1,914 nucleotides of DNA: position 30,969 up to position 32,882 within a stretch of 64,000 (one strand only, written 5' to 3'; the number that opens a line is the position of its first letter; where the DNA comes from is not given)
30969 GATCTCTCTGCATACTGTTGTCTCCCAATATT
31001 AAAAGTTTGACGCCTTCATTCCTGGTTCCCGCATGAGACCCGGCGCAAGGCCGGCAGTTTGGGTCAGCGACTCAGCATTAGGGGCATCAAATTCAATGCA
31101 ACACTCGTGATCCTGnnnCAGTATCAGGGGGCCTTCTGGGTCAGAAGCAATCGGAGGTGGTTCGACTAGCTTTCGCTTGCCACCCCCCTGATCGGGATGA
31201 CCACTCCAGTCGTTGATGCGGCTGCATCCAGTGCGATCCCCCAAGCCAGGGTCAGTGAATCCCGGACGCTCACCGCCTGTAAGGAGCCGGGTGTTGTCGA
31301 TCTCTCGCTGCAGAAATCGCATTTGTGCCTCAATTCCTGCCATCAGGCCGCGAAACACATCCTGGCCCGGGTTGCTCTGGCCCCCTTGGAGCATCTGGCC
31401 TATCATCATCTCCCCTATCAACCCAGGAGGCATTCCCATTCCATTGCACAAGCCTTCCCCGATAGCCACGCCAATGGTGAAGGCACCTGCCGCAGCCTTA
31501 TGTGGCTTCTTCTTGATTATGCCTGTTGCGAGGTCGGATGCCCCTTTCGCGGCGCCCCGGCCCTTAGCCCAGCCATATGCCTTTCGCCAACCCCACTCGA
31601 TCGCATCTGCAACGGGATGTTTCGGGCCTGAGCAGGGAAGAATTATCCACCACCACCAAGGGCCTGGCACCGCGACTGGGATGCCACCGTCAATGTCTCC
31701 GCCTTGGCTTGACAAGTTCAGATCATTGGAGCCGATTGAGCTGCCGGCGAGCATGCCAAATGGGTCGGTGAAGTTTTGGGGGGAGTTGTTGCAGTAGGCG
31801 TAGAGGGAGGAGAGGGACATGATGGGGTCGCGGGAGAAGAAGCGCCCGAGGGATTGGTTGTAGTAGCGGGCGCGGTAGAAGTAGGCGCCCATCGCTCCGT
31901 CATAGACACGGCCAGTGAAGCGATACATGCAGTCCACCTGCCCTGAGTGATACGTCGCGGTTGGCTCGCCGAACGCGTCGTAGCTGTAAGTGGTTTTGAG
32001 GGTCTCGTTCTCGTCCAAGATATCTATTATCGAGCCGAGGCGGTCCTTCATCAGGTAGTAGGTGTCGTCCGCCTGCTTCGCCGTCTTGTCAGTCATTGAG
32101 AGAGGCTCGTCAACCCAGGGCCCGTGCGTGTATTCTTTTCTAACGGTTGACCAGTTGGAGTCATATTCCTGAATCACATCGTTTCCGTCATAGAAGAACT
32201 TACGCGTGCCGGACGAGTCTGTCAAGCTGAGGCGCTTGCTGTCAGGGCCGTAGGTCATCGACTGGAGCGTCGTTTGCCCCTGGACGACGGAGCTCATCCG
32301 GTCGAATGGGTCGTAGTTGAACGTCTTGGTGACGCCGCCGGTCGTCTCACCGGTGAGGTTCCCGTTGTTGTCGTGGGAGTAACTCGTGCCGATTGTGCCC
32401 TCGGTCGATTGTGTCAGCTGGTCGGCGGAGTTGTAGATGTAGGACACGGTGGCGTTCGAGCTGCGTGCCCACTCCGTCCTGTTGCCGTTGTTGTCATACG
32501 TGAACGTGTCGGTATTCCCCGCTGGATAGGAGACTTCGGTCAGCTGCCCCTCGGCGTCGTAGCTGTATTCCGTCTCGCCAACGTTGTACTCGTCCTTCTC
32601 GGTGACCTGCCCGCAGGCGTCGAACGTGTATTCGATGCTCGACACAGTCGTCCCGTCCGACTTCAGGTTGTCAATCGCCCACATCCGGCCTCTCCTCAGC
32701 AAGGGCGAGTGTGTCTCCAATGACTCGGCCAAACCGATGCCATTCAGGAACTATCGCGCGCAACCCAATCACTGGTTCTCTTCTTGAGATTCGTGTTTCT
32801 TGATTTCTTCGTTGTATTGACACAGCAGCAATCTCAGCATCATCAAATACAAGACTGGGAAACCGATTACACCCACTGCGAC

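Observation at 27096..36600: Array of five orphan Rhs/YD C-terminal toxin cassettes with glycine-zipper tips and membrane or secreted immunity-like genes, inserted directly after secG-tRNA-Leu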

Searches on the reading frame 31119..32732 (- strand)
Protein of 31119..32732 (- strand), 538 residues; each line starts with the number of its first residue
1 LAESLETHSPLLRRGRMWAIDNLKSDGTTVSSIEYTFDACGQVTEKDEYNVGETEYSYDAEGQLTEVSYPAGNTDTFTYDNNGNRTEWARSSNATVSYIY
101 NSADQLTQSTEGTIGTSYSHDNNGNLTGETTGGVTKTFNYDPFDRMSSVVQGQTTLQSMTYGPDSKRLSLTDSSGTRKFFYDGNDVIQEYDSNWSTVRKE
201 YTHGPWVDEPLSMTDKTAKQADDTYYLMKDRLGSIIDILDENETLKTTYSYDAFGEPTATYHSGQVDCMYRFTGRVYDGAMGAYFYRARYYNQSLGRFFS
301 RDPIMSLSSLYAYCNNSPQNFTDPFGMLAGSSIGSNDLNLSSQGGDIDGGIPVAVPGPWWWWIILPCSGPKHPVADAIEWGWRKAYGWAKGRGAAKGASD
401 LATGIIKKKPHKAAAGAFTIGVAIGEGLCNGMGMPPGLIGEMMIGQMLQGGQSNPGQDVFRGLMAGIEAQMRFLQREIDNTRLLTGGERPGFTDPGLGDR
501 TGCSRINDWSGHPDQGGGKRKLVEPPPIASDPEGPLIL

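Call 6: search_protein_families(library=pfam, proteins=[window:31119-32732:-], max_evalue=0.1)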
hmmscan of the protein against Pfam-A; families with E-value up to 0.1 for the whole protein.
window:31119-32732:- (538 aa): 1 family
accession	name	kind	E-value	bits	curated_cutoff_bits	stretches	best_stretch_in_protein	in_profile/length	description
PF05593.20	RHS_repeat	-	1.9e-20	73.1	22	5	58-90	1-32/38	RHS Repeat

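Call 7: search_protein_families(library=ncbifam, proteins=[window:31119-32732:-], max_evalue=0.1)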
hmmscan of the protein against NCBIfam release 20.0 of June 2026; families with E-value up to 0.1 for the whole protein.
window:31119-32732:- (538 aa): 3 families
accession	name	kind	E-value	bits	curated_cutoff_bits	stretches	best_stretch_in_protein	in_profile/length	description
TIGR03696.1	Rhs_assc_core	domain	4.4e-18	65.6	32.5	1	251-327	1-76/76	RHS repeat-associated core domain-containing protein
NF041261.1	RHS_core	equivalog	7.3e-12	43.9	2000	3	235-326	1168-1260/1261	RHS element core protein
TIGR01643.1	YD_repeat_2x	repeat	1.8e-11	44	15.8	2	58-95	1-38/42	YD repeat-containing protein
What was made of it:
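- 31116..32732 (-): C3: longest cassette, with 327 core residues starting at the native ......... The tip is 31116-31751: a W-rich segment, a degenerate Gly-rich segment interrupted by KKK, then the MPPGL..DWSGHP tail. TIGR03696, 65.6 bits (call 7).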

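Call 33: find_homologous_proteins(query=window:31119-32732:-, max_evalue=1e-20)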
Query window:31119-32732:- (538 aa): 1250 proteins with E <= 1e-20 among 8000 candidates; the best 120 are listed.
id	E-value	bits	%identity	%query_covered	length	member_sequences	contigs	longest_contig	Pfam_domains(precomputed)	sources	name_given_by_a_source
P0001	2.0e-222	758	78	77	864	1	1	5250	PF05593.20,PF25023.2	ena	-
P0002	3.1e-192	659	93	58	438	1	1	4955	PF05593.20,PF25023.2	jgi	-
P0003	1.7e-173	597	62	88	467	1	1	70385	PF05593.20,PF25023.2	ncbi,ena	-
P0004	2.7e-172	593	88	55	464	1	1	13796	PF05593.20,PF25023.2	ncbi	-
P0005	1.1e-171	591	85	56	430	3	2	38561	PF05593.20,PF25023.2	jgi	-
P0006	7.8e-169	581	57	84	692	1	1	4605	PF05593.20,PF25023.2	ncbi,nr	ncbi:RHS repeat-associated core domain-containing protein [bacterium]|nr:RHS repeat-associated core 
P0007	3.1e-159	550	67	69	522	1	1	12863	PF05593.20,PF25023.2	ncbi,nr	ncbi:MAG: hypothetical protein JW941_00785 [Candidatus Coatesbacteria bacterium]|nr:hypothetical pro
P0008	2.8e-154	533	79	54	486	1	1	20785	PF05593.20,PF25023.2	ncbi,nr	ncbi:MAG: hypothetical protein JW941_07580 [Candidatus Coatesbacteria bacterium]|nr:hypothetical pro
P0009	4.6e-121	424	86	41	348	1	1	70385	PF05593.20,PF25023.2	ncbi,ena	-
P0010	2.6e-111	391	76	37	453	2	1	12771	PF05593.20,PF25023.2,PF18884.6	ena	-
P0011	8.8e-105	370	86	35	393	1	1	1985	-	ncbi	-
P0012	3.5e-102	361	80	36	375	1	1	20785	PF05593.20,PF25023.2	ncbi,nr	ncbi:MAG: RHS repeat-associated core domain-containing protein [Candidatus Coatesbacteria bacterium]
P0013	8.9e-98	347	84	36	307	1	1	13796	PF25023.2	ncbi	-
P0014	7.6e-80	288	70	35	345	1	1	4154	PF25023.2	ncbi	-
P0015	3.5e-73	266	48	57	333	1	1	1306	-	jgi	-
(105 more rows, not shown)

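Call 34: find_encoding_contigs(protein=P0009, flank=10000, max_places=4)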
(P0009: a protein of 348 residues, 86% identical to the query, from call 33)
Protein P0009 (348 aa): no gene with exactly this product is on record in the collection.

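Call 66: search_protein_families(library=pfam, proteins=[P0001], max_evalue=0.01)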
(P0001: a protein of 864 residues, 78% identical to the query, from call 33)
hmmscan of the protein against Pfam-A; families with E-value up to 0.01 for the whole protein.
P0001 (864 aa): 1 family
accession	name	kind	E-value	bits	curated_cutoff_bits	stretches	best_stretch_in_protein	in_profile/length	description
PF05593.20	RHS_repeat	-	1.2e-77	255.5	22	10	61-97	1-37/38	RHS Repeat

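Call 86: search_protein_families(library=pfam, proteins=[P0015], max_evalue=10)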
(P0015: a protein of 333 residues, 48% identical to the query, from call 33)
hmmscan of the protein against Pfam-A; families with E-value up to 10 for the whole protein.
P0015 (333 aa): 1 family
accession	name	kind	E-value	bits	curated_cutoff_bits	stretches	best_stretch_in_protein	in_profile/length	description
PF05593.20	RHS_repeat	-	0.00073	20.3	22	1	24-54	3-33/38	RHS Repeat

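Call 93: find_encoding_contigs(protein=P0001, flank=5000, max_places=2)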
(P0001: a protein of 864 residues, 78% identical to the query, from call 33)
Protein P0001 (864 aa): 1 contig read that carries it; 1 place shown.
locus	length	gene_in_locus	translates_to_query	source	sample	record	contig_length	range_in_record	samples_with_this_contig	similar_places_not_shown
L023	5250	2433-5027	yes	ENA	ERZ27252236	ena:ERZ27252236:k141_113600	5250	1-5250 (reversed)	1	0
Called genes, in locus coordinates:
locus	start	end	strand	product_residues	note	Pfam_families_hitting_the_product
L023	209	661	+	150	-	PF00383:dCMP_cyt_deam_1, PF14437:MafB19-deam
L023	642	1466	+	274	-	PF09976:TPR_21 (faint), PF13174:TPR_6 (faint), PF13428:TPR_14 (faint), PF13525:YfiO, PF07719:TPR_2 (faint), PF13432:TPR_16 (faint), PF14559:TPR_19 (faint)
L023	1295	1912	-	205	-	-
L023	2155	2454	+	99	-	-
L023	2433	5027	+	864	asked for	PF05593:RHS_repeat (weak), PF25023:TEN_YD-shell, PF05593:RHS_repeat, PF25023:TEN_YD-shell, PF05593:RHS_repeat (weak), PF25023:TEN_YD-shell, PF05593:RHS_repeat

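Call 94: find_encoding_contigs(protein=P0002, flank=5000, max_places=2)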
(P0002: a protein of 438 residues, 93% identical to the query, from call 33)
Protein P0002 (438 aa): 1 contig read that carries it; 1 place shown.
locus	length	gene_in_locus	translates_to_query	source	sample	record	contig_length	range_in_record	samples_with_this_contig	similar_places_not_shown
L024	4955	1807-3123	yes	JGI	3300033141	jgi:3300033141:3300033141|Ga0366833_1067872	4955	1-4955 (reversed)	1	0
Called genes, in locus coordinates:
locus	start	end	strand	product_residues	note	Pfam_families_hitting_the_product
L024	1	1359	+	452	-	?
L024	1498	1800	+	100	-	-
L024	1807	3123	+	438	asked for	PF25023:TEN_YD-shell, PF05593:RHS_repeat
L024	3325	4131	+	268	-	PF02517:Rce1-like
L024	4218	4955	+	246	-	?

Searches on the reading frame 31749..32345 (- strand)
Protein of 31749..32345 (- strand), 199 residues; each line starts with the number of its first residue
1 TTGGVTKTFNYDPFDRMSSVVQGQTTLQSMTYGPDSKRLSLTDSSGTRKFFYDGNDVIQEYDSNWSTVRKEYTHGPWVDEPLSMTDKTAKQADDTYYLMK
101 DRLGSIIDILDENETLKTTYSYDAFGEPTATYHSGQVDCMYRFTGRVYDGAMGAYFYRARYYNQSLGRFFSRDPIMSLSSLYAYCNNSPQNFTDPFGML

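Call 17: find_related_loci(query=A3, collection=genome_contigs, flank=10000)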
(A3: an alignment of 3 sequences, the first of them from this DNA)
Query A3 (199 aa) in genome_contigs; peptide patterns used: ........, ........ (x = any residue, [..] = any of these).
49 stretches matched a pattern; 4 encode a relative of the query (tblastn E <= 1e-3); 4 distinct loci.
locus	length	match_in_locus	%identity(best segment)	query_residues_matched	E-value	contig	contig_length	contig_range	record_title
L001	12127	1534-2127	90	1-198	6e-123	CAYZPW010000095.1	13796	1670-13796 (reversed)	MAG TPA_asm: uncultured bacterium isolate binchicken_co34_581 genome assembly, contig: NODE_7474_length_13796_cov_5.7413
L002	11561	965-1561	83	1-199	2e-118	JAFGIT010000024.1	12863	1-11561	MAG: Candidatus Coatesbacteria bacterium isolate Zod_Metabat.233 k87_860311, whole genome shotgun sequence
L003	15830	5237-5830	83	1-198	8e-117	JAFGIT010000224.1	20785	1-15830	MAG: Candidatus Coatesbacteria bacterium isolate Zod_Metabat.233 k87_8296359, whole genome shotgun sequence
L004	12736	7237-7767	25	17-198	5e-11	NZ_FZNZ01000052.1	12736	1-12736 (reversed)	Prevotella jejuni strain DSM 26989, whole genome shotgun sequence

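Call 26: find_related_loci(query=A3, collection=metagenome_contigs, flank=10000)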
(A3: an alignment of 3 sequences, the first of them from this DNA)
Query A3 (199 aa) in metagenome_contigs; peptide patterns used: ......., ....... (x = any residue, [..] = any of these).
76 stretches matched a pattern; 16 encode a relative of the query (tblastn E <= 1e-3); 15 distinct loci.
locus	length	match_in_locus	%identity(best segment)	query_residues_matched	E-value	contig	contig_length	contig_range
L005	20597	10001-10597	85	1-199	1e-117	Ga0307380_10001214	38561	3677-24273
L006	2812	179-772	84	1-198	4e-119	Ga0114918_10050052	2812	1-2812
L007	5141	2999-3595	80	1-199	7e-114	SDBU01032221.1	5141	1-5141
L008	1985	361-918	86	14-199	2e-116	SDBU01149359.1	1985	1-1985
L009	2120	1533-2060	88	14-198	4e-113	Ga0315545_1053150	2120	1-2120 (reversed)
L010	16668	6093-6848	88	1-199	9e-100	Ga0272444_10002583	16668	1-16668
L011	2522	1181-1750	69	31-198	3e-83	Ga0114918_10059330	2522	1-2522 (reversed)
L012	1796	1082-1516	81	50-198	6e-84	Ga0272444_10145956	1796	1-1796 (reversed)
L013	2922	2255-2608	91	81-198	4e-70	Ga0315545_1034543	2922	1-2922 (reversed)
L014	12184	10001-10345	84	85-199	9e-64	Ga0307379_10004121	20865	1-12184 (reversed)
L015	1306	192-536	81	85-199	2e-65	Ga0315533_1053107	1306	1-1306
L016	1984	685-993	90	97-199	2e-63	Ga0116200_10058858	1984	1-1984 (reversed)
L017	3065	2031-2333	91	98-198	1e-61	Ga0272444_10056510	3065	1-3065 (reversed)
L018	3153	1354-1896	59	39-199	2e-60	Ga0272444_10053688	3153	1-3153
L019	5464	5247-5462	90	97-168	1e-40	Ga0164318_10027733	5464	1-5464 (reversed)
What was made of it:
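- Related arrays often end at contig edges (calls 17, 26).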

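Call 66: search_protein_families(library=pfam, proteins=[L007:2-3856:+, L005:5241-6410:+, L005:8665-9675:+, L005:7429-7791:+, L005:11130-12326:+, L010:7664-8374:+], max_evalue=0.01)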
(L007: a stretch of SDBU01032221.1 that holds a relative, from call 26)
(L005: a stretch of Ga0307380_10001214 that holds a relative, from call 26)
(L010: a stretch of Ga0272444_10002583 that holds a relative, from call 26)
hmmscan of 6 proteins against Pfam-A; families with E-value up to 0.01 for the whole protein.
L007:2-3856:+ (1285 aa): 3 families
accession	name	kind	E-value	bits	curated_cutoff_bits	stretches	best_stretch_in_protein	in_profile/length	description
PF05593.20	RHS_repeat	-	4.6e-100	326.9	22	12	818-854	1-37/38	RHS Repeat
PF25023.1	TEN_YD-shell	-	2.1e-14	53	50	2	394-619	582-807/909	Teneurin YD-shell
PF20148.4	DUF6531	-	5.6e-08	33.5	24.1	1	57-122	4-66/74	Domain of unknown function (DUF6531)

L005:5241-6410:+ (390 aa): 3 families
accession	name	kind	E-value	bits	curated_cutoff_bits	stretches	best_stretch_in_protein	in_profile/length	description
PF14559.12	TPR_19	-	0.00013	22.7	25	0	185-229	5-49/68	Tetratricopeptide repeat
PF13428.12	TPR_14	-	0.00035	21.4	23.5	0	176-211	6-41/44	Tetratricopeptide repeat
PF13176.12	TPR_7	-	0.006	17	27.9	0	254-272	4-22/36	Tetratricopeptide repeat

L005:8665-9675:+ (337 aa): 28 families (the best 25 are shown)
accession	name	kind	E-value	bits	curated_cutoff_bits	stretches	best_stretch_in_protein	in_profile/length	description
PF00515.34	TPR_1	-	5.6e-55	181.5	27.8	5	206-239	1-34/34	Tetratricopeptide repeat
PF13414.12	TPR_11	-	5.6e-45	151.2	26.8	5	145-186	1-42/42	TPR repeat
PF07719.23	TPR_2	-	5.6e-41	135.7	27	4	140-170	3-33/34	Tetratricopeptide repeat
PF13431.12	TPR_17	-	1.3e-38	128.5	24.4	4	229-260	2-33/34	Tetratricopeptide repeat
PF13181.12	TPR_8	-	3.3e-37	123.9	25.7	5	172-205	1-34/34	Tetratricopeptide repeat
PF13371.12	TPR_9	-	3e-29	101.3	35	5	220-280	9-69/73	Tetratricopeptide repeat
PF13432.12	TPR_16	-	3.8e-29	101.2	32.7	4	244-304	1-61/65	Tetratricopeptide repeat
PF13424.12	TPR_12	-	2.3e-21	76.2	30.1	3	172-235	3-74/77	Tetratricopeptide repeat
PF13428.12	TPR_14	-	5.6e-20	70.3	23.5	1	140-179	3-42/44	Tetratricopeptide repeat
PF14559.12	TPR_19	-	5.1e-18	65.6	25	3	254-295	5-46/68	Tetratricopeptide repeat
PF13174.12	TPR_6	-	4.3e-17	61.9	26.3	0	105-135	1-31/33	Tetratricopeptide repeat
PF25575.1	TPR_BSK1_C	-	1.5e-10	41.4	42.2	1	83-136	55-109/118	Serine/threonine-protein kinase BSK1-like, TPR repeats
PF12569.14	NatA_aux_su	-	5.6e-08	32.6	33.3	0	182-249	202-267/515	N-terminal acetyltransferase A, auxiliary subunit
PF13176.12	TPR_7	-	1.7e-07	31.2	27.9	0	215-240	8-33/36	Tetratricopeptide repeat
PF12895.13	ANAPC3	-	4.8e-07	30.4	27.2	0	221-299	4-81/82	Anaphase-promoting complex, cyclosome, subunit 3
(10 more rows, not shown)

L005:7429-7791:+ (121 aa): 1 family
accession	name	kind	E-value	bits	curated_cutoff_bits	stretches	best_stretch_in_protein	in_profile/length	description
PF04290.18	DctQ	-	0.0018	18.6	28.3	1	16-84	49-118/132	Tripartite ATP-independent periplasmic transporters, DctQ component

L005:11130-12326:+ (399 aa): 0 families

L010:7664-8374:+ (237 aa): 1 family
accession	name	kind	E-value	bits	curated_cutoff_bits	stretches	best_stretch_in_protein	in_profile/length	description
PF02517.21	Rce1-like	-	7.8e-17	61.8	22.4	1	136-221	9-92/93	Type II CAAX prenyl endopeptidase Rce1-like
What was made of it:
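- On Rhs/YD-repeat toxin family: The relative L007 has at least 1285 aa with DUF6531 and a YD-shell (call 66).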

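Call 88: search_protein_families(library=ncbifam, proteins=[L007:2-3856:+, L010:7664-8374:+], max_evalue=0.00001)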
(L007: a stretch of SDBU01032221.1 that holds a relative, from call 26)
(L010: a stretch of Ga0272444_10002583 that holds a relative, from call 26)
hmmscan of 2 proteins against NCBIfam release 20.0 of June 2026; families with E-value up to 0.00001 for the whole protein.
L007:2-3856:+ (1285 aa): 3 families
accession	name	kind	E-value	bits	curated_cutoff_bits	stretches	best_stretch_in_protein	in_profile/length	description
TIGR01643.1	YD_repeat_2x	repeat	9.1e-79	257.1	15.8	3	928-968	1-41/42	YD repeat-containing protein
NF041261.1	RHS_core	equivalog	1.3e-56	192.2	2000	2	468-805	421-761/1261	RHS element core protein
TIGR03696.1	Rhs_assc_core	domain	1.8e-18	66.8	32.5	1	1121-1196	1-75/76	RHS repeat-associated core domain-containing protein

L010:7664-8374:+ (237 aa): 3 families
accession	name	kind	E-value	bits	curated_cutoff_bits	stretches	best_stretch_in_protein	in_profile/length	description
NF041647.1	ABC_perm_CPBP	equivalog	9.5e-09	34.5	435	1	16-228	423-635/636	ABC transporter permease subunit/CPBP intramembrane protease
NF033192.3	CPBP_JDVT_MrtJ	equivalog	2.6e-08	34.5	75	1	140-223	6-95/98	JDVT-CTERM system glutamic-type intramembrane protease MrtJ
TIGR03008.1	pepcterm_CAAX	equivalog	7.9e-06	25.9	81.05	0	77-225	65-211/222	CAAX prenyl protease-related protein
